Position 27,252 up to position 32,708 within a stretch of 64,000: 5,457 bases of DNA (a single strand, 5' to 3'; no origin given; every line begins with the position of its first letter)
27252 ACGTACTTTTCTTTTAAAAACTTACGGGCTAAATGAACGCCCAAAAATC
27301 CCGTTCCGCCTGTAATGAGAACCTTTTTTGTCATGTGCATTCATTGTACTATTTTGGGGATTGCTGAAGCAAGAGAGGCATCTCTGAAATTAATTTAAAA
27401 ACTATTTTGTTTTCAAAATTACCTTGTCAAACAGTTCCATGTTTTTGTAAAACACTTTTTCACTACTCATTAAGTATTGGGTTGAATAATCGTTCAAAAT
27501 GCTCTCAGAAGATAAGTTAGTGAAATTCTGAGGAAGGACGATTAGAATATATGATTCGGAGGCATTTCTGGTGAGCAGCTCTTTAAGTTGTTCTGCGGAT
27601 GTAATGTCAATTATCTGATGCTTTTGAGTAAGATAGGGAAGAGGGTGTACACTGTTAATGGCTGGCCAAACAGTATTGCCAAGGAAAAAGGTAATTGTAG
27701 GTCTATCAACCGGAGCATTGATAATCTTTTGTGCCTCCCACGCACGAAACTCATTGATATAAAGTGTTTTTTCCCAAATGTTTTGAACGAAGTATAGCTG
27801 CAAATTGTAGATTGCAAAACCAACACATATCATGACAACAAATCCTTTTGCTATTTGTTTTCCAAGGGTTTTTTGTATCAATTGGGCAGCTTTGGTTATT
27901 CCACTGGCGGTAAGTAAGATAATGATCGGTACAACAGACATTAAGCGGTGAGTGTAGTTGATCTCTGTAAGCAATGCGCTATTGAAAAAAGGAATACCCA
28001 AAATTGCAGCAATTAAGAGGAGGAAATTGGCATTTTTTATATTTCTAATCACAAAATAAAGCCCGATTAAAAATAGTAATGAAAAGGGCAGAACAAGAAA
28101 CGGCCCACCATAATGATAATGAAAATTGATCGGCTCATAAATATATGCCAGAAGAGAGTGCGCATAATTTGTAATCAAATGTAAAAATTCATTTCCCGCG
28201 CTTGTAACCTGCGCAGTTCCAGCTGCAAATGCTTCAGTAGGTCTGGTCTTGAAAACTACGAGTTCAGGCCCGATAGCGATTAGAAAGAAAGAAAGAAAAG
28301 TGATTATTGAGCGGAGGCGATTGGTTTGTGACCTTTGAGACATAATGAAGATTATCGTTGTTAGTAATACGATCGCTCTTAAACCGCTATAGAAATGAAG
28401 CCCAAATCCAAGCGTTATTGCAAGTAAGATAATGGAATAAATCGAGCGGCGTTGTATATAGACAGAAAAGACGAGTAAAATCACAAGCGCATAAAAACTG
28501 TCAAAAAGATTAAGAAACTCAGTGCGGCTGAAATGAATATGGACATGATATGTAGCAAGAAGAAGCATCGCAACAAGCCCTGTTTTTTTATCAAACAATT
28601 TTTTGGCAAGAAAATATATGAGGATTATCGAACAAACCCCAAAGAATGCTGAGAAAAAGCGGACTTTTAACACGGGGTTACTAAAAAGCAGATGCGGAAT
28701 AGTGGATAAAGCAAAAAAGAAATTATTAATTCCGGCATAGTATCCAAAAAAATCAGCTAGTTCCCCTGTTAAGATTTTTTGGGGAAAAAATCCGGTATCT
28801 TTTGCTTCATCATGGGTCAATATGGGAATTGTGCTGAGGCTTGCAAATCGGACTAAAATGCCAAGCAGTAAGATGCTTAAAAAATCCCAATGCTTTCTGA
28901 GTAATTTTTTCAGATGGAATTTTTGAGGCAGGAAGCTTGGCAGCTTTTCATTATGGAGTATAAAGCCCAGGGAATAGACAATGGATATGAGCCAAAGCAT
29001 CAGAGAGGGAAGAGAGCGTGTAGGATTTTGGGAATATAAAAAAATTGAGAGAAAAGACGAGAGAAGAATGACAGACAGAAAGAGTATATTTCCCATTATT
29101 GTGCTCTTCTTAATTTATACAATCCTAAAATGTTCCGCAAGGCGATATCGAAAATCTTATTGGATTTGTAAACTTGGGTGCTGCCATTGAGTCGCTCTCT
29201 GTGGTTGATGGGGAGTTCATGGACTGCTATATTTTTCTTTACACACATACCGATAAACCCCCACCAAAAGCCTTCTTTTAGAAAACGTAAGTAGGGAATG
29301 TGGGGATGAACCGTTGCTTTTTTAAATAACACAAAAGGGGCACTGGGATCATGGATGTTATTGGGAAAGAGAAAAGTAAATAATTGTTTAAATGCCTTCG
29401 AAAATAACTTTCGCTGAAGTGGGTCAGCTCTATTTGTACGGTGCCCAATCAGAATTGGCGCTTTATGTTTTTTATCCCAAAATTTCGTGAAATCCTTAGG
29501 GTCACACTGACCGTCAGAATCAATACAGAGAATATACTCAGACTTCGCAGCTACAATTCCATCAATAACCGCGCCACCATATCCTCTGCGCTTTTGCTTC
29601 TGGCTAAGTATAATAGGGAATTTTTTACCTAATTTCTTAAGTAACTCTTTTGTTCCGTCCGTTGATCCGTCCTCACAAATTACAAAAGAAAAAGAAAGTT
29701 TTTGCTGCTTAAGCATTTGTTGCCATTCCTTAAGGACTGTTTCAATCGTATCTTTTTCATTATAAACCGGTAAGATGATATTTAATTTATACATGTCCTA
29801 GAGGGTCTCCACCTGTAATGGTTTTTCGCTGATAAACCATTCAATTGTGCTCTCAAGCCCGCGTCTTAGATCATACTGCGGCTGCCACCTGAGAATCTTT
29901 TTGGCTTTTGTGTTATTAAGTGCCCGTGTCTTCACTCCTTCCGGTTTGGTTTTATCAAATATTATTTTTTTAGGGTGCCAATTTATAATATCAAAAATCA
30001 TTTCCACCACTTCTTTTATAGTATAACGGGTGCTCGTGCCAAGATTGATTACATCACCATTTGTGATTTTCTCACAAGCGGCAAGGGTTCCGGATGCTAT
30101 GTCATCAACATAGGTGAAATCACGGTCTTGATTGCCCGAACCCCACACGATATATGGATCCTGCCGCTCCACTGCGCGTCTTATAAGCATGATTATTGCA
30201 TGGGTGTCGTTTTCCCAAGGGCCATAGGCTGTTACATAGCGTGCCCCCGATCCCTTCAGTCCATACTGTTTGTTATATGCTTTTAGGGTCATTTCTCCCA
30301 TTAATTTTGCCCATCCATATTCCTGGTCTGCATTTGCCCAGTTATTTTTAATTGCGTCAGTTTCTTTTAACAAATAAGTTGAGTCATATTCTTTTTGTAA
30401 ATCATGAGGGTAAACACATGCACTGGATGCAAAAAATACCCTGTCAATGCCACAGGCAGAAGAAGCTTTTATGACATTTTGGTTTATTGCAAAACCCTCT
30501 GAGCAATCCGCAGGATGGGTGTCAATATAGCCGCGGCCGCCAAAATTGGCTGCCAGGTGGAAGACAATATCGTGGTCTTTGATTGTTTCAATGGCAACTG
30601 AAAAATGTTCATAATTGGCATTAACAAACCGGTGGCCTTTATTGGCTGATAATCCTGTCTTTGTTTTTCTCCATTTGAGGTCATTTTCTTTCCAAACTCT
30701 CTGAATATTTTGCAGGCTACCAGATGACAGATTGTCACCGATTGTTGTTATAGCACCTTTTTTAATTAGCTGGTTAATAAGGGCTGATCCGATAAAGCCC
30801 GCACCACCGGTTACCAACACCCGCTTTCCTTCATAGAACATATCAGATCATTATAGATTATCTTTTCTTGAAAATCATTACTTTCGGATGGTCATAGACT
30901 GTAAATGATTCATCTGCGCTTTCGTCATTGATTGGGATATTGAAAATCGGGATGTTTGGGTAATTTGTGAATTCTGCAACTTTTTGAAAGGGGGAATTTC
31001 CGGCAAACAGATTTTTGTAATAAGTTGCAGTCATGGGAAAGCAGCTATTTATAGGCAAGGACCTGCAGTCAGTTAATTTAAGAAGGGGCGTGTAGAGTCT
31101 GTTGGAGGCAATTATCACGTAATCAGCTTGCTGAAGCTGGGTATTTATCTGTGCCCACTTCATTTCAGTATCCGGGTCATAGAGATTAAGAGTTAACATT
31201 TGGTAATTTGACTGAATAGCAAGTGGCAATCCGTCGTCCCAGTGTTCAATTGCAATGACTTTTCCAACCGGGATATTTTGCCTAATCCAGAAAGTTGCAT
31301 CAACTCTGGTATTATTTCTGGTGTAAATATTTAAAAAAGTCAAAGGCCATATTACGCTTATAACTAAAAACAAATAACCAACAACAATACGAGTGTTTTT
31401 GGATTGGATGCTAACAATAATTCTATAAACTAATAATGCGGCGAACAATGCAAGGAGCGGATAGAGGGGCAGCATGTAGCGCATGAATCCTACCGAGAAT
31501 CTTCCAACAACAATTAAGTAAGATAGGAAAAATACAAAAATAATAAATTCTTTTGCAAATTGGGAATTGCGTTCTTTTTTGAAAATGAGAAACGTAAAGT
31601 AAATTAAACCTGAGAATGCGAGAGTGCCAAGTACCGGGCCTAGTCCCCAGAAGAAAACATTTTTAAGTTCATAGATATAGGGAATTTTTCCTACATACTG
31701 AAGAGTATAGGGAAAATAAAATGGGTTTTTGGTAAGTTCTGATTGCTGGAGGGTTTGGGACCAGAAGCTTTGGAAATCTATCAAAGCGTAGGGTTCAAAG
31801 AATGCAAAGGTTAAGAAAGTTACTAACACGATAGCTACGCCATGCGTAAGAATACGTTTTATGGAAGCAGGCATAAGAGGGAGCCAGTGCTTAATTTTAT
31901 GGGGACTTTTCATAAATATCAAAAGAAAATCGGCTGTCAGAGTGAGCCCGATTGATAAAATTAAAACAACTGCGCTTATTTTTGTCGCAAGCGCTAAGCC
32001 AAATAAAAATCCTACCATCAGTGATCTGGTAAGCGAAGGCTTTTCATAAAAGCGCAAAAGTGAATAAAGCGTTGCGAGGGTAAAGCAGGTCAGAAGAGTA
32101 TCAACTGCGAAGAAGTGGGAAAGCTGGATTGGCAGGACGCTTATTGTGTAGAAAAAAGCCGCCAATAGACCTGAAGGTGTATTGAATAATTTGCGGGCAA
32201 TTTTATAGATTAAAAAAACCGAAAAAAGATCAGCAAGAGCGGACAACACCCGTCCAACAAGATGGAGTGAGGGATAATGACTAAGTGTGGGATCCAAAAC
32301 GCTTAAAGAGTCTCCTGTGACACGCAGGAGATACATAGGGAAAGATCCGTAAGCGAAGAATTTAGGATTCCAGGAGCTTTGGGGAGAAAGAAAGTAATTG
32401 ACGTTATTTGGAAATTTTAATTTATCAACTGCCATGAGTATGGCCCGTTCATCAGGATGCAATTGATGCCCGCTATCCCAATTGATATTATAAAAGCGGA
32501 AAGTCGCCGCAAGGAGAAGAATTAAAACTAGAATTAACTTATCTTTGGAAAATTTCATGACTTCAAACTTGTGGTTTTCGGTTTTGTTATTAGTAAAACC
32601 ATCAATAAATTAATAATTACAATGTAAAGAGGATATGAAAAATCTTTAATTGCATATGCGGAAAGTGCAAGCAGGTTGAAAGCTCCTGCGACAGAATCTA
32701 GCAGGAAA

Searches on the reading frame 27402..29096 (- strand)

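Call 23: search_protein_families(library=pfam, proteins=[window:27402-29096:-], max_evalue=0.001)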
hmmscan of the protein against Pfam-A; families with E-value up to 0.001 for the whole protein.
window:27402-29096:- (564 aa): 1 family
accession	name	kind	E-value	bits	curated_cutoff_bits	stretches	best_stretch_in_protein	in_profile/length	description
PF13231.12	PMT_2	-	2.2e-11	44.7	26.1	1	130-275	9-154/160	Dolichyl-phosphate-mannose-protein mannosyltransferase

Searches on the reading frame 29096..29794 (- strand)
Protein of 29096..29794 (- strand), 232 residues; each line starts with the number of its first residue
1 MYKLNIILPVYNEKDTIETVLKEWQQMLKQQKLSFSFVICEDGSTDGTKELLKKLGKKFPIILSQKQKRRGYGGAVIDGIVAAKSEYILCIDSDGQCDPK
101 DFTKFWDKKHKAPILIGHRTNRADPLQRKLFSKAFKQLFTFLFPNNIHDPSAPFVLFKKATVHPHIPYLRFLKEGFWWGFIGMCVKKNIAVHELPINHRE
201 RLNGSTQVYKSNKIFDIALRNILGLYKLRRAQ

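Call 44: search_protein_families(library=ncbifam, proteins=[window:29096-29794:-], max_evalue=0.01)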
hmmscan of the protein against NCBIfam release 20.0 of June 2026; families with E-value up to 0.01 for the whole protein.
window:29096-29794:- (232 aa): 18 families
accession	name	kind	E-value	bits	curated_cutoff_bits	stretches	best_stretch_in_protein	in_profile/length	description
TIGR03937.1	PgaC_IcaA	equivalog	8.3e-14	51.3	422.3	1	4-100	47-141/407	poly-beta-1,6-N-acetyl-D-glucosamine synthase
NF047588.1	GlcsyltransPgfSStrep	equivalog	1.3e-13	50.9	500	1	3-182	2-188/308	glycosyltransferase PgfS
TIGR04182.1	glyco_TIGR04182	equivalog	2.4e-13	50.1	325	1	5-206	3-198/293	S-layer glycoprotein N-glycosyltransferase AglJ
NF007482.0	PRK10073.1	equivalog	8.4e-13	48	423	1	3-104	7-105/334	glycosyltransferase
NF041875.1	EPS_EpsD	equivalog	5.3e-12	45.8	370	1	4-102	1-97/325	exopolysaccharide biosynthesis glycosyltransferase EpsD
NF007986.1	PRK10714.1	equivalog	8.9e-12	44.6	529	1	3-140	7-147/316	undecaprenyl-phosphate 4-deoxy-4-formamido-L-arabinose transferase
NF041391.1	DPhHxTase_Halo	equivalog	5.6e-10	38.6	375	1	10-203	3-188/213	dolichyl-phosphate hexose transferase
NF010496.0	PRK13915.1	equivalog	1e-08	34.6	262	1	4-95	33-127/307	glucosyl-3-phosphoglycerate synthase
NF038302.1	EPS_HpsE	equivalog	5.4e-08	32.2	300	1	3-99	2-101/307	hormogonium polysaccharide biosynthesis glycosyltransferase HpsE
TIGR04283.1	glyco_like_mftF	equivalog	1.3e-07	31.4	182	1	4-101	1-88/221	TIGR04283 family arsenosugar biosynthesis glycosyltransferase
TIGR03111.1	glyc2_xrt_Gpos1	hypoth_equivalog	1.9e-07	30.2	363.95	1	4-102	51-149/439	TIGR03111 family XrtG-associated glycosyltransferase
NF047683.1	TeichurnBiosyTuaG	equivalog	2.6e-07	30.5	400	1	4-104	8-106/252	teichuronic acid biosynthesis protein TuaG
TIGR04009.1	wcaE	equivalog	5.4e-07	29.1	369.2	1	5-95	4-93/248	colanic acid biosynthesis glycosyltransferase WcaE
NF058614.1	PPMAGASynPpgS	equivalog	1.1e-06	28.2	370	1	6-123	4-117/226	polyprenyl-phospho-N-acetylgalactosaminyl synthase PpgS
NF053739.1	GlytfEpsEBac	equivalog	2.2e-06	26.8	450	1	3-95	2-93/265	glycosyltransferase EpsE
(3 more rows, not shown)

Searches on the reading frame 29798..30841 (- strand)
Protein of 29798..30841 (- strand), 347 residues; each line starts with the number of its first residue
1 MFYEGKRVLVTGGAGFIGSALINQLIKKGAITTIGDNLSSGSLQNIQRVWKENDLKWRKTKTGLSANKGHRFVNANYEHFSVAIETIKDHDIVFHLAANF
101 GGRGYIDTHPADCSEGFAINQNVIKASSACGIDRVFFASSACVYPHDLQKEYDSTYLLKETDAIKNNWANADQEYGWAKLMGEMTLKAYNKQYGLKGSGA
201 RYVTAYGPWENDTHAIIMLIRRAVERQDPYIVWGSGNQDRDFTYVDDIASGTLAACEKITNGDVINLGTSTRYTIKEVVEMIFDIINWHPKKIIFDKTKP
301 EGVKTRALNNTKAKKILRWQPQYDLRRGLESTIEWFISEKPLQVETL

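Call 43: search_protein_families(library=pfam, proteins=[window:29798-30841:-], max_evalue=0.001)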
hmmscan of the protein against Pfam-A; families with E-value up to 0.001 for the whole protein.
window:29798-30841:- (347 aa): 7 families
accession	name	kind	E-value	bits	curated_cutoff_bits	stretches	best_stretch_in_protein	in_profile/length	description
PF01370.27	Epimerase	-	7e-46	157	20.9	1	8-268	1-240/240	NAD dependent epimerase/dehydratase family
PF16363.11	GDP_Man_Dehyd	-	1e-27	97.9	27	1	9-331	1-331/332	GDP-mannose 4,6 dehydratase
PF01073.25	3Beta_HSD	-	9.8e-11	41.6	22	1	9-260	1-233/280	3-beta hydroxysteroid dehydrogenase/isomerase family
PF07993.18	NAD_binding_4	-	1.4e-08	34.6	20.1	1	10-201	1-203/258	Male sterility protein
PF02719.21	Polysacc_synt_2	-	1.6e-05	24.7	20.2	0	8-140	1-128/293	Polysaccharide biosynthesis protein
PF13460.12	NAD_binding_10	-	6.7e-05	23.3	27.2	0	64-150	35-111/184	NAD(P)H-binding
PF04321.23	RmlD_sub_bind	-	0.00031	20.4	27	0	173-290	123-235/287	RmlD substrate binding domain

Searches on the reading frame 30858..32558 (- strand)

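Call 23: search_protein_families(library=pfam, proteins=[window:30858-32558:-], max_evalue=0.001)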
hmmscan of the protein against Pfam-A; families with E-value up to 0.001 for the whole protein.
window:30858-32558:- (566 aa): 2 families
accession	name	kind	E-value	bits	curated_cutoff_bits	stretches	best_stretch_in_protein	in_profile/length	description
PF13231.12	PMT_2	-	7.2e-18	65.7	26.1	1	101-226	23-142/160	Dolichyl-phosphate-mannose-protein mannosyltransferase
PF02366.24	PMT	-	4.1e-07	30.2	22.7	1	103-226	86-219/245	Dolichyl-phosphate-mannose-protein mannosyltransferase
